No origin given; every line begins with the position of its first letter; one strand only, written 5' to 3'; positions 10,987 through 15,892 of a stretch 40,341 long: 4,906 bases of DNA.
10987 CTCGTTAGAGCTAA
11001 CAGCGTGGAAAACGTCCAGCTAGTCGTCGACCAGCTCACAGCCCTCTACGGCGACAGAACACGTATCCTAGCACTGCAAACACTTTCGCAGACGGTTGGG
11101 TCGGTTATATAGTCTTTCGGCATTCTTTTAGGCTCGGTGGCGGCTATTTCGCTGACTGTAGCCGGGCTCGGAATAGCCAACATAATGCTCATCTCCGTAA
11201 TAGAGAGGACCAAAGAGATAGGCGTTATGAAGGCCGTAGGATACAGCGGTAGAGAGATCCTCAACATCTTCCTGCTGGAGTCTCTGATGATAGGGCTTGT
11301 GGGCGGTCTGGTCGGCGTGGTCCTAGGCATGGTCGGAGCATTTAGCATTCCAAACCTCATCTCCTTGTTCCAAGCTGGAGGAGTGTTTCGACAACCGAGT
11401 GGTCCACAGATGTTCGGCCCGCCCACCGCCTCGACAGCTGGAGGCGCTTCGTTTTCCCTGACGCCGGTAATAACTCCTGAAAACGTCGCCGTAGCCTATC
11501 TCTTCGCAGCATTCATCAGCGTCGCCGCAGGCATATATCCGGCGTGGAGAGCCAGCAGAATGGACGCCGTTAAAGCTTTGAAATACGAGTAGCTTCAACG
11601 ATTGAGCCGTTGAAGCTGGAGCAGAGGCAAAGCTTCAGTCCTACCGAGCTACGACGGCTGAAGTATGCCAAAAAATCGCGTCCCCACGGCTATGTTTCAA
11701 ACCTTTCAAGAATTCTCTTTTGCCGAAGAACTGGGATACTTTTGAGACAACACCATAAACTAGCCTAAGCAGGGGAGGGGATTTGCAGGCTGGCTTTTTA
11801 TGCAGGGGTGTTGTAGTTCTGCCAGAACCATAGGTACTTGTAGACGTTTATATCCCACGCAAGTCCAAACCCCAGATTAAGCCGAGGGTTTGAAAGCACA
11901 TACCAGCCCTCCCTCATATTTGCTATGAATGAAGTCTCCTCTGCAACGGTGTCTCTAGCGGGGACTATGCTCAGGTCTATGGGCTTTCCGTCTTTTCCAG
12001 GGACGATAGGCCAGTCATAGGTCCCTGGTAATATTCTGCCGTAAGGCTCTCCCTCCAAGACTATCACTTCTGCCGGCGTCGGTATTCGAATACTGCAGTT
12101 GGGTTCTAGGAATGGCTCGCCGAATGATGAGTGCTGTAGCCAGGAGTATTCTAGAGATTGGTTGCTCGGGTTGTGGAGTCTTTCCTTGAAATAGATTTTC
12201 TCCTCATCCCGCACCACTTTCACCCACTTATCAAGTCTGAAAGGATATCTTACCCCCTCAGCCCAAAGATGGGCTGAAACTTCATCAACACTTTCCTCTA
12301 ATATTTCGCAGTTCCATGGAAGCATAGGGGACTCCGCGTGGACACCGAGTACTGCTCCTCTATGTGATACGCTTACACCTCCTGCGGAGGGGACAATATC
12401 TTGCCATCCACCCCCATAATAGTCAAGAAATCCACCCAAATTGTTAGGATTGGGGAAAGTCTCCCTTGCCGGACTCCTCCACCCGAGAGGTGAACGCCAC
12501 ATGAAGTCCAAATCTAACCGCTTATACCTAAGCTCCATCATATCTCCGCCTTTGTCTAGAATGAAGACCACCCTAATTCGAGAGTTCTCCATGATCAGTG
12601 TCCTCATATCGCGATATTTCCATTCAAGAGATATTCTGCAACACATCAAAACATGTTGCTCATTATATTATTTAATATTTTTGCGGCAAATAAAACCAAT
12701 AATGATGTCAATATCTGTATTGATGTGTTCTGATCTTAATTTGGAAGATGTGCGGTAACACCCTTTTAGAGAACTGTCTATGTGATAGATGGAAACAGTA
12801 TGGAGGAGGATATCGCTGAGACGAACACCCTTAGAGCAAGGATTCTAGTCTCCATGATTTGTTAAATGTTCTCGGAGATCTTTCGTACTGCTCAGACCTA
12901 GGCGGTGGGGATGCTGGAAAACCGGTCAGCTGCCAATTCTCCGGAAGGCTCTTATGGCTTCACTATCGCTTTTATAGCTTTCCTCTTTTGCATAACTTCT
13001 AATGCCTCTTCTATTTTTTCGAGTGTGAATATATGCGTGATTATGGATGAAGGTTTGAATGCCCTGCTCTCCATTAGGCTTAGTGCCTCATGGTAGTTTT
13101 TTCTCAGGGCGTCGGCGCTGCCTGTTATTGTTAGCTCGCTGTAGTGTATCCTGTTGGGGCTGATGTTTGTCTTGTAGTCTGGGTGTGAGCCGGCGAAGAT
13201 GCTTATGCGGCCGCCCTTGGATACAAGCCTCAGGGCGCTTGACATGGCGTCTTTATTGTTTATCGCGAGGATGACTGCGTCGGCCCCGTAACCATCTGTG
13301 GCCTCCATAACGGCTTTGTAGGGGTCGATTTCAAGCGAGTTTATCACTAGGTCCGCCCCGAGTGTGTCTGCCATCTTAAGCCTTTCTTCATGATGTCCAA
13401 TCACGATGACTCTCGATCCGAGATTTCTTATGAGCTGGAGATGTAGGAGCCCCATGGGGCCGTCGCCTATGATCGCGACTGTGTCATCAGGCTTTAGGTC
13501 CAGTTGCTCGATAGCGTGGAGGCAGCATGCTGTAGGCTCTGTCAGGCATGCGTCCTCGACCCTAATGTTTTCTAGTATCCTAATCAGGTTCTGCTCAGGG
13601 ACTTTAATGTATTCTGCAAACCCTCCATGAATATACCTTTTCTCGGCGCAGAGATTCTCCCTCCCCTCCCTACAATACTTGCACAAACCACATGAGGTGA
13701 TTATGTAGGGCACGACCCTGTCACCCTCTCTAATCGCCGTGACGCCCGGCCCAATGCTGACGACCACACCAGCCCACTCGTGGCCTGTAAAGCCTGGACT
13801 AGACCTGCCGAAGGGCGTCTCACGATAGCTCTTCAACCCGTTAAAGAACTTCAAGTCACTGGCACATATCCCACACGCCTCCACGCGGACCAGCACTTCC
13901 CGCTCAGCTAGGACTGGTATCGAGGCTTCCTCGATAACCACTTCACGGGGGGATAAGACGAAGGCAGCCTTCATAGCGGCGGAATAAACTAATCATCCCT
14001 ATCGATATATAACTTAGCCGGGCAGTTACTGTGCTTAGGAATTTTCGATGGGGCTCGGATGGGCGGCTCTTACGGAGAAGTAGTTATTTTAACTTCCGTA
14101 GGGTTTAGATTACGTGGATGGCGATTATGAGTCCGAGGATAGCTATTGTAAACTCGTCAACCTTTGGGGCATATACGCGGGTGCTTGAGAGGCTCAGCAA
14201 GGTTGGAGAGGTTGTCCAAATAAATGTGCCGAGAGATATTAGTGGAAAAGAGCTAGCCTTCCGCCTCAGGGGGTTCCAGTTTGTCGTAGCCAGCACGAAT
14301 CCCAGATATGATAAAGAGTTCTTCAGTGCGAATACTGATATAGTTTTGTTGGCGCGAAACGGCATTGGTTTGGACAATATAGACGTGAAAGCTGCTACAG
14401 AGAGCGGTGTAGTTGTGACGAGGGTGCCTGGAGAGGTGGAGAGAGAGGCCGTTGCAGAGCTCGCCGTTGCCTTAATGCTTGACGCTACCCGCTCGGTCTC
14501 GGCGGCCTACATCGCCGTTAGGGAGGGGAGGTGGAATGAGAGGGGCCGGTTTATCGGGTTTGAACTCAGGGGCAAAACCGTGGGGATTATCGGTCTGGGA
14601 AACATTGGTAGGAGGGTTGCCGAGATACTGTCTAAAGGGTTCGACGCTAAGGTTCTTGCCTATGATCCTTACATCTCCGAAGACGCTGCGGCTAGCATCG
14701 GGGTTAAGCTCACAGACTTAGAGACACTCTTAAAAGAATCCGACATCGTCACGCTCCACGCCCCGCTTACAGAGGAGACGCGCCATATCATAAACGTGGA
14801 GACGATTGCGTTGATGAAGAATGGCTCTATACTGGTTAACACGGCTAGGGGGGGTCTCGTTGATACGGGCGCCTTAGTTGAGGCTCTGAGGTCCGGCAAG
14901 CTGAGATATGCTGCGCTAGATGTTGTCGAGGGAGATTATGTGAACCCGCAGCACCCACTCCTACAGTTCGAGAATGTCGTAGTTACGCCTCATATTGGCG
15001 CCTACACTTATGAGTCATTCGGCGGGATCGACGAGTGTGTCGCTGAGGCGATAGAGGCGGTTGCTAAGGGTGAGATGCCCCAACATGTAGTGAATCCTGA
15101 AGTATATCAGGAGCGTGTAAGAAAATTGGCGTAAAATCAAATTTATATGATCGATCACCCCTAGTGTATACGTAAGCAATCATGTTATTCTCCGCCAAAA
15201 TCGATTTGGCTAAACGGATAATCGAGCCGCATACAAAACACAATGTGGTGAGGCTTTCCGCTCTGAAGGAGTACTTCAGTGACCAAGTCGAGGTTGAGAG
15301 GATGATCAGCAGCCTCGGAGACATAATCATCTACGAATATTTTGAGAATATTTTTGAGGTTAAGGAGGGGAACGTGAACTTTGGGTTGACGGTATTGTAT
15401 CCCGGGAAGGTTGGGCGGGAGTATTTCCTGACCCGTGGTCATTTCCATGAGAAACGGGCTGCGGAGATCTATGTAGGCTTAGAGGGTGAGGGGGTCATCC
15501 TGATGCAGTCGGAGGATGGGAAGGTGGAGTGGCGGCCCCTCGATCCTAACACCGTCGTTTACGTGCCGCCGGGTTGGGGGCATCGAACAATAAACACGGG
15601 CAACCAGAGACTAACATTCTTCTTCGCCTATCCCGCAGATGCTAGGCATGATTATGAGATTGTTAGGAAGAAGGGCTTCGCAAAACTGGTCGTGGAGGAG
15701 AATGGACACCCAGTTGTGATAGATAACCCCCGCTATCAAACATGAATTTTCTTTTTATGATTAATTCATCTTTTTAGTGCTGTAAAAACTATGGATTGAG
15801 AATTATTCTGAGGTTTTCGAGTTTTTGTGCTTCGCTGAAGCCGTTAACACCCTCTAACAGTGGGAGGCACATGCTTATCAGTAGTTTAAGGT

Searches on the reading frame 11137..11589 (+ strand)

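Call 59: search_protein_families(library=pfam, proteins=[window:11137-11589:+])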
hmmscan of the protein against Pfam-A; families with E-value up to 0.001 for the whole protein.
window:11137-11589:+ (151 aa): 1 family
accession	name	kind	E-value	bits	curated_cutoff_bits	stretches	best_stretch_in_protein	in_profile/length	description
PF02687.27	FtsX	-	8.9e-20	71.4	25.5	1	2-143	4-119/120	FtsX-like permease C-terminal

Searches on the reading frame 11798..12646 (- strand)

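Call 15: search_protein_families(library=pfam, proteins=[window:11798-12646:-])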
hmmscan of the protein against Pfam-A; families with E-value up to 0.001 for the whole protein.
window:11798-12646:- (282 aa): 1 family
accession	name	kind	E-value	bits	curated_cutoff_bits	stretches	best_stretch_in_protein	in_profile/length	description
PF14486.12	DUF4432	-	2.6e-10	40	32.5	1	14-190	4-184/304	Domain of unknown function (DUF4432)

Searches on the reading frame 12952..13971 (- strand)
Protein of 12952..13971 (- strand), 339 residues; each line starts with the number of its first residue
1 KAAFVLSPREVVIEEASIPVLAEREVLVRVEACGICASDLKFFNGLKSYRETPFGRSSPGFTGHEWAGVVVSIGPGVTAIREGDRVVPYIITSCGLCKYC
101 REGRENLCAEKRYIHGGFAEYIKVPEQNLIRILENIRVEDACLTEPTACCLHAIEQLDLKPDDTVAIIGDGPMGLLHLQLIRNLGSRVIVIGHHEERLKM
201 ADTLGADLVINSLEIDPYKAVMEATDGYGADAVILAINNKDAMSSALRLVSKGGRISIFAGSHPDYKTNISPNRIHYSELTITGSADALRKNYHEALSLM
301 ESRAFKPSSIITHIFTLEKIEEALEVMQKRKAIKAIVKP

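Call 15: search_protein_families(library=pfam, proteins=[window:12952-13971:-])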
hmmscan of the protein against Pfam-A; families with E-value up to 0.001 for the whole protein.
window:12952-13971:- (339 aa): 5 families
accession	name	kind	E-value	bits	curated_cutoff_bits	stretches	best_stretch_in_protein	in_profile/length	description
PF08240.17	ADH_N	-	1e-27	96.8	23.5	1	23-132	2-102/104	Alcohol dehydrogenase GroES-like domain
PF00107.32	ADH_zinc_N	-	5.2e-24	85.1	31.8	1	172-301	1-128/129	Zinc-binding dehydrogenase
PF16912.11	Glu_dehyd_C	-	1.7e-10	41.2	34.9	1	142-337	5-209/211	Glucose dehydrogenase C-terminus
PF13602.12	ADH_zinc_N_2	-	1.7e-06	29.4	27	1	204-332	1-128/134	Zinc-binding dehydrogenase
PF00070.33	Pyr_redox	-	4.4e-05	24.3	22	0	165-213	2-50/82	Pyridine nucleotide-disulphide oxidoreductase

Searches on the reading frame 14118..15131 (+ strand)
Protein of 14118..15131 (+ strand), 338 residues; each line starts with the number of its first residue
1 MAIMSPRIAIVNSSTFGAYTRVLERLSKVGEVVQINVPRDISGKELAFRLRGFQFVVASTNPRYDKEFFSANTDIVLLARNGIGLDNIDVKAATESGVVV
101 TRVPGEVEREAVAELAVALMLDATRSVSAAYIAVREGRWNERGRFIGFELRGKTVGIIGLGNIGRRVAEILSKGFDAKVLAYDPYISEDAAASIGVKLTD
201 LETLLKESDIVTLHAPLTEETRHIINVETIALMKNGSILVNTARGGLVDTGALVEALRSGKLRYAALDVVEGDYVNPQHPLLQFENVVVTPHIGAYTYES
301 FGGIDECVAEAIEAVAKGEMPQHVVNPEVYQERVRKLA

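Call 15: search_protein_families(library=pfam, proteins=[window:14118-15131:+])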
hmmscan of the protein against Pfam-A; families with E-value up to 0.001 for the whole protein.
window:14118-15131:+ (338 aa): 6 families
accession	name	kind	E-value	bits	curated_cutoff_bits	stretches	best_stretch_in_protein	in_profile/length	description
PF02826.25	2-Hacid_dh_C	-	4.1e-65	218.9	25.1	1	117-294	1-178/178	D-isomer specific 2-hydroxyacid dehydrogenase, NAD binding domain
PF00389.36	2-Hacid_dh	-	2.3e-21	76.3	24.6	1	23-326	12-134/134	D-isomer specific 2-hydroxyacid dehydrogenase, catalytic domain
PF00670.27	AdoHcyase_NAD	-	3.9e-06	27.5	27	1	150-242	21-109/162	S-adenosyl-L-homocysteine hydrolase, NAD binding domain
PF07991.19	KARI_N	-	1.2e-05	25.4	20.6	1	150-240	2-92/165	Acetohydroxy acid isomeroreductase, NADPH-binding domain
PF03446.21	NAD_binding_2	-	3.4e-05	24.4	21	1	154-264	1-114/161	NAD binding domain of 6-phosphogluconate dehydrogenase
PF03807.23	F420_oxidored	-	0.00068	20.6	21.6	0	154-217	1-69/94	NADP oxidoreductase coenzyme F420-dependent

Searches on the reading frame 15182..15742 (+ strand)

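Call 15: search_protein_families(library=pfam, proteins=[window:15182-15742:+])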
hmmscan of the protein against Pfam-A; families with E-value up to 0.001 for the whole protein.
window:15182-15742:+ (187 aa): 4 families
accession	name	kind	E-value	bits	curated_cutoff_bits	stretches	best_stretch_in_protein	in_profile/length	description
PF06560.17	GPI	-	3e-30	105.3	20.7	1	31-176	10-170/182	Glucose-6-phosphate isomerase (GPI)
PF07883.17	Cupin_2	-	2.2e-06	27.7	27.2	1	87-149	14-69/70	Cupin domain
PF00190.28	Cupin_1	-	9.8e-06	25.7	22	1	87-156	49-119/151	Cupin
PF14667.12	Polysacc_synt_C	-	0.00039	21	28.7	1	84-148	30-97/111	Polysaccharide biosynthesis C-terminal domain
